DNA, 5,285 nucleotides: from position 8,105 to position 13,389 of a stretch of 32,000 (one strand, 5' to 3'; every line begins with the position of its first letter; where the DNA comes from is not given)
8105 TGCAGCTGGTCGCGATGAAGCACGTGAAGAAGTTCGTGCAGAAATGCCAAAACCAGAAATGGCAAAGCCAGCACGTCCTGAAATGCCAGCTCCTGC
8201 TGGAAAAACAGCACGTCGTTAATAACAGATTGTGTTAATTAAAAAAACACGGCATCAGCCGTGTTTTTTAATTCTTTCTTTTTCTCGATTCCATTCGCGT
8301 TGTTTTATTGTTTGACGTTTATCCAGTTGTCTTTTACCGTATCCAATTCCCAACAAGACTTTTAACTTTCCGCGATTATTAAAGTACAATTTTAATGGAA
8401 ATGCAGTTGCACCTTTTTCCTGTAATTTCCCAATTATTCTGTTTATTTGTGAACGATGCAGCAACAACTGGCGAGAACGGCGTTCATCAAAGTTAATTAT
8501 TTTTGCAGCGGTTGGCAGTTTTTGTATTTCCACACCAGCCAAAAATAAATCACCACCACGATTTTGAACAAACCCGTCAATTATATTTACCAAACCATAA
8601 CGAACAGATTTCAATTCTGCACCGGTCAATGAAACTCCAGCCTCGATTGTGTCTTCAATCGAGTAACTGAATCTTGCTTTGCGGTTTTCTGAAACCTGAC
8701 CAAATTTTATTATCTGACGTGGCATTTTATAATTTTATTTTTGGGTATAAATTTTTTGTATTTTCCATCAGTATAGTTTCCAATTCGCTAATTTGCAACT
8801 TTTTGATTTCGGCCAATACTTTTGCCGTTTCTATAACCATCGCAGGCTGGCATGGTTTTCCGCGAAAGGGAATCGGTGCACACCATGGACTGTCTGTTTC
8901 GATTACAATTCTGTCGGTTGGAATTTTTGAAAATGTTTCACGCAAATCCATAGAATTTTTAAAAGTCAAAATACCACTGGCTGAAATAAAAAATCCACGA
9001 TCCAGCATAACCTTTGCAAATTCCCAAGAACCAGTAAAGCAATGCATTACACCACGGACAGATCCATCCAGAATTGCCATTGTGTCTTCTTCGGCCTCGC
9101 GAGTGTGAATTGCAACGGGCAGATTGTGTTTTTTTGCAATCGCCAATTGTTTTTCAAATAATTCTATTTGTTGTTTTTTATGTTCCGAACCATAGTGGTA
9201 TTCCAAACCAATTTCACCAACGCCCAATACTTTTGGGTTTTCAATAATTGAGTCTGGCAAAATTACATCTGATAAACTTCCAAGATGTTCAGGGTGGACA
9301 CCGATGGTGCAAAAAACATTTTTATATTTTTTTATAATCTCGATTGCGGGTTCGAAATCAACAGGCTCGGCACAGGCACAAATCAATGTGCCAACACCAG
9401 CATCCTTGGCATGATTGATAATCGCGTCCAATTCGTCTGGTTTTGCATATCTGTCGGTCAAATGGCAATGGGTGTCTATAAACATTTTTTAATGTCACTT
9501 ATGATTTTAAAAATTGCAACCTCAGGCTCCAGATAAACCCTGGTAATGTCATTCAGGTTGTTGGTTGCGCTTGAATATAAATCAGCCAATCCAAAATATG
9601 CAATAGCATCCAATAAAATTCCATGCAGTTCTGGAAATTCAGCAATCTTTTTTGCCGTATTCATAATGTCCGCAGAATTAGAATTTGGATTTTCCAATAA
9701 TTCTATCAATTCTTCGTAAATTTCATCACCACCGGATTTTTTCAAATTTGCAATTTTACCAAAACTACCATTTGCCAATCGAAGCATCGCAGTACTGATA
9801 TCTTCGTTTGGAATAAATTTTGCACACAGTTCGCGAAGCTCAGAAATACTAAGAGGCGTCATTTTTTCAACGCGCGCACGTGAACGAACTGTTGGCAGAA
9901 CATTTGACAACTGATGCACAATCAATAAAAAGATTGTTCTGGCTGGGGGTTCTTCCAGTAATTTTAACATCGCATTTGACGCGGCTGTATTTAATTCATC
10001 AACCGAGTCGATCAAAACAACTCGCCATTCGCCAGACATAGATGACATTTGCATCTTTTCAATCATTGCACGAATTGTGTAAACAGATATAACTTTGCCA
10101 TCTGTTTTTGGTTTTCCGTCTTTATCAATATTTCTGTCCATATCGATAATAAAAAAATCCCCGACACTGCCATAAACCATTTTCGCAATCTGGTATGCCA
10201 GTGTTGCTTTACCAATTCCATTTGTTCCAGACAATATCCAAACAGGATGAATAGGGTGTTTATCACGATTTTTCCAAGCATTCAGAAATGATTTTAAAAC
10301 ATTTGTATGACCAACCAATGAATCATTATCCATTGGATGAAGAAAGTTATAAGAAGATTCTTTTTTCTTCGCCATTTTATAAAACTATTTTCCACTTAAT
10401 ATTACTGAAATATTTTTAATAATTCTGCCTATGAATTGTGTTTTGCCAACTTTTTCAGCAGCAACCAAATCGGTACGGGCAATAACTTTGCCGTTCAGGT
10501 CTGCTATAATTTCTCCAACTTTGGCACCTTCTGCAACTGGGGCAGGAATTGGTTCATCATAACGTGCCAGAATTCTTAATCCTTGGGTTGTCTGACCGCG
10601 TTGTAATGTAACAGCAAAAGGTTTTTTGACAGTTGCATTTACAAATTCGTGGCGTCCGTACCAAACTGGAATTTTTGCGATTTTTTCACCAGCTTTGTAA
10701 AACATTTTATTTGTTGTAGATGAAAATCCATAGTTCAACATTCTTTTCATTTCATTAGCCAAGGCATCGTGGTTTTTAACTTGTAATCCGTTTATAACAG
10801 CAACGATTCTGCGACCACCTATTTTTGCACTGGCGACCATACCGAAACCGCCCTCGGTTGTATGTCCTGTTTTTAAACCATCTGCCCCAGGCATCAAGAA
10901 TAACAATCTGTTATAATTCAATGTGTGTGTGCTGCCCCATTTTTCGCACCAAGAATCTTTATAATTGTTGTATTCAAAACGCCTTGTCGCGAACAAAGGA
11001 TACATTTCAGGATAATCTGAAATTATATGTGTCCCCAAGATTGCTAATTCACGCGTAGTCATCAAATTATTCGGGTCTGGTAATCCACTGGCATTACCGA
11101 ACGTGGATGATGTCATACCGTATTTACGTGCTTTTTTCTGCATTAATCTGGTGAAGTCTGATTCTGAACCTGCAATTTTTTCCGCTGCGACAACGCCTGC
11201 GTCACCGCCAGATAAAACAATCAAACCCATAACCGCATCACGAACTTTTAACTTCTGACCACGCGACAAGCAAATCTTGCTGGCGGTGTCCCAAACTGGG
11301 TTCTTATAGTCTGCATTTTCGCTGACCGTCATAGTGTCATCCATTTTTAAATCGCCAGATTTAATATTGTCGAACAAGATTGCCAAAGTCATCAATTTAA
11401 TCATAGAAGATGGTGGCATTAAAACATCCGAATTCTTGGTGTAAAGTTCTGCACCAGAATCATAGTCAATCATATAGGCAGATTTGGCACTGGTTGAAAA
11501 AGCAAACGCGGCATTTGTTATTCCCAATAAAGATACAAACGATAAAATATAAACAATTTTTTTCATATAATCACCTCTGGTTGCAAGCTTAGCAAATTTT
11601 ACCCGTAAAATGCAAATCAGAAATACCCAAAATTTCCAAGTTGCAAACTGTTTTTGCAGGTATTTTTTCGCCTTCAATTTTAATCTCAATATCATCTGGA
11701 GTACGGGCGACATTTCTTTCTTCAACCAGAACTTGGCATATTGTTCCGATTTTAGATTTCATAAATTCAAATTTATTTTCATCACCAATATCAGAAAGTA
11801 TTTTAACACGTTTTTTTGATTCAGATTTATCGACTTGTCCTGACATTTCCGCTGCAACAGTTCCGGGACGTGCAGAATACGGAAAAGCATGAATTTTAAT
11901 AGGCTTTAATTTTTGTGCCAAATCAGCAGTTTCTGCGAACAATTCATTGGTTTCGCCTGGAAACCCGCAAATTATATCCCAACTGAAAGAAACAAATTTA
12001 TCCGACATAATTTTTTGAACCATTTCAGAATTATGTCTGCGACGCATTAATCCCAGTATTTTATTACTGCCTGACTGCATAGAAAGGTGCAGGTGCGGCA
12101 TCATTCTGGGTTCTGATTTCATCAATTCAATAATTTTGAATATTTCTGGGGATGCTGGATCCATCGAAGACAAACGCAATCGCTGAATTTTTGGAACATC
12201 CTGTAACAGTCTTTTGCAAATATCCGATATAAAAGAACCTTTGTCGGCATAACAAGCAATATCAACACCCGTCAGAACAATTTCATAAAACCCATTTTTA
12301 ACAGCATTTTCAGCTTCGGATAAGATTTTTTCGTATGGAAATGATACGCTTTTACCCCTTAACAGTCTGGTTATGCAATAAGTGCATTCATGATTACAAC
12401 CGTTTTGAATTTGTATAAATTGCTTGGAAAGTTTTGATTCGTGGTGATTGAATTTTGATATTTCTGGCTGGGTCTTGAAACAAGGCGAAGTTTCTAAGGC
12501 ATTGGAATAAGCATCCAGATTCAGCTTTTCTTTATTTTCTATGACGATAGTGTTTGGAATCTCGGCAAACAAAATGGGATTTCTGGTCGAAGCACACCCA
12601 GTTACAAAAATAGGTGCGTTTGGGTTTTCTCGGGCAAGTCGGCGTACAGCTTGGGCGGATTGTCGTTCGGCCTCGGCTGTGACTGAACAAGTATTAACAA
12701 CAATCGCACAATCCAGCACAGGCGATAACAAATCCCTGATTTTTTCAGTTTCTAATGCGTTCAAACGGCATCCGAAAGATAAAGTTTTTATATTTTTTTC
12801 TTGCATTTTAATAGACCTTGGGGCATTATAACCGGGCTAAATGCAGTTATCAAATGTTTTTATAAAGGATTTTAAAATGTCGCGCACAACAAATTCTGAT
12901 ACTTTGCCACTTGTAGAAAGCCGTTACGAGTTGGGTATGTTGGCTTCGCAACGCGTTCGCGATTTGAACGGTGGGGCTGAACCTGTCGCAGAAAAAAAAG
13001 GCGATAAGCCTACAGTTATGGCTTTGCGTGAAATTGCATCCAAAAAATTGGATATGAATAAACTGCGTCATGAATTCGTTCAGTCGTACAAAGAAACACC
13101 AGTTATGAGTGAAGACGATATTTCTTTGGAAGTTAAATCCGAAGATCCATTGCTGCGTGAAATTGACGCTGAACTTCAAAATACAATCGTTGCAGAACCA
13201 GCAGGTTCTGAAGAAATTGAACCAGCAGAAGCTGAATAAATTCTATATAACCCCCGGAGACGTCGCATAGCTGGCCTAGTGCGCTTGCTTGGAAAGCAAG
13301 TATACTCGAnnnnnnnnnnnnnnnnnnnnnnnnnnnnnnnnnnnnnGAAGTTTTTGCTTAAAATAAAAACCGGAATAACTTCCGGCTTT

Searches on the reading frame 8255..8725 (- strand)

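Call 17: search_protein_families(library=pfam, proteins=[window:8255-8725:-], max_evalue=0.001)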
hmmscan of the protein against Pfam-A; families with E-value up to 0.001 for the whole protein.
window:8255-8725:- (156 aa): 1 family
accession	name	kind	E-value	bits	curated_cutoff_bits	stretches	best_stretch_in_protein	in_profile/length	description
PF01668.23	SmpB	-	4.7e-47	160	27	1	12-154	2-142/143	SmpB protein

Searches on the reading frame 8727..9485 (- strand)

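Call 17: search_protein_families(library=pfam, proteins=[window:8727-9485:-], max_evalue=0.001)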
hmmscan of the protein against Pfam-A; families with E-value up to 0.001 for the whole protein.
window:8727-9485:- (252 aa): 1 family
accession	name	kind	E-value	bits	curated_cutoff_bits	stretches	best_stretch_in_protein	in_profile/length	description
PF01026.27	TatD_DNase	-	8.6e-76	255.1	27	1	3-247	1-252/253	TatD related DNase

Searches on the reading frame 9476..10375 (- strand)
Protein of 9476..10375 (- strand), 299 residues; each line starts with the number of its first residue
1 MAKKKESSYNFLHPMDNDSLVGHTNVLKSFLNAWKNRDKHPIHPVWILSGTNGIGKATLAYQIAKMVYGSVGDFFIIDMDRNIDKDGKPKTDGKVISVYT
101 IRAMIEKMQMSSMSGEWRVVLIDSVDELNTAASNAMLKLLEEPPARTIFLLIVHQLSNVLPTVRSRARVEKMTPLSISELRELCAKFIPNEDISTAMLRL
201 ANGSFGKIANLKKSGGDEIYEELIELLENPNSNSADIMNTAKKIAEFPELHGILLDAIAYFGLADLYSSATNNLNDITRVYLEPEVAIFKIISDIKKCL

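Call 17: search_protein_families(library=pfam, proteins=[window:9476-10375:-], max_evalue=0.001)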
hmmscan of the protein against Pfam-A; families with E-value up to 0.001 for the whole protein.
window:9476-10375:- (299 aa): 2 families
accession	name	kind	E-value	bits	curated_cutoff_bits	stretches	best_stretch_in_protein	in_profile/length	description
PF13177.12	DNA_pol3_delta2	-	2.1e-26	93.3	27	1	42-174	18-159/161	DNA polymerase III, delta subunit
PF00004.35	AAA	-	9.8e-08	33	21.2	1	47-171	2-125/131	ATPase family associated with various cellular activities (AAA)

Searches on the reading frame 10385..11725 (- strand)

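Call 17: search_protein_families(library=pfam, proteins=[window:10385-11725:-], max_evalue=0.001)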
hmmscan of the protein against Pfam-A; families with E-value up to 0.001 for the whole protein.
window:10385-11725:- (446 aa): 3 families
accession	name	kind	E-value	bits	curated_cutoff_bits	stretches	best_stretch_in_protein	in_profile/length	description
PF00768.25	Peptidase_S11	-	3.1e-52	177.9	27.6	1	77-311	9-234/239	D-alanyl-D-alanine carboxypeptidase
PF07943.18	PBP5_C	-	3.9e-16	59.4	21.2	1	340-427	4-90/91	Penicillin-binding protein 5, C-terminal domain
PF13354.11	Beta-lactamase2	-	1.8e-08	34.5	22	1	83-230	2-142/214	Beta-lactamase enzyme family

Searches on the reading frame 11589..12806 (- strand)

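Call 17: search_protein_families(library=pfam, proteins=[window:11589-12806:-], max_evalue=0.001)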
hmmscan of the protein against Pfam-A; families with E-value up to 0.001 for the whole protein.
window:11589-12806:- (405 aa): 2 families
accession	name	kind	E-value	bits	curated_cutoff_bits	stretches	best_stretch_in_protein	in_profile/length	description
PF04055.27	Radical_SAM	-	1.1e-21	78.2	29.5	1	131-297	1-166/166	Radical SAM superfamily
PF00919.26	UPF0004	-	3.1e-12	46.8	27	1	9-78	5-84/98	Uncharacterized protein family UPF0004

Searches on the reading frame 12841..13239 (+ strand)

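Call 16: search_protein_families(library=pfam, proteins=[window:12841-13239:+], max_evalue=0.001)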
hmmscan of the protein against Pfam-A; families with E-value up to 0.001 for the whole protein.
window:12841-13239:+ (132 aa): 1 family
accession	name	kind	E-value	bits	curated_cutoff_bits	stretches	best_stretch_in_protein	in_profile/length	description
PF01192.27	RNA_pol_Rpb6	-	9.1e-13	48.4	26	1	22-71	3-52/53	RNA polymerase Rpb6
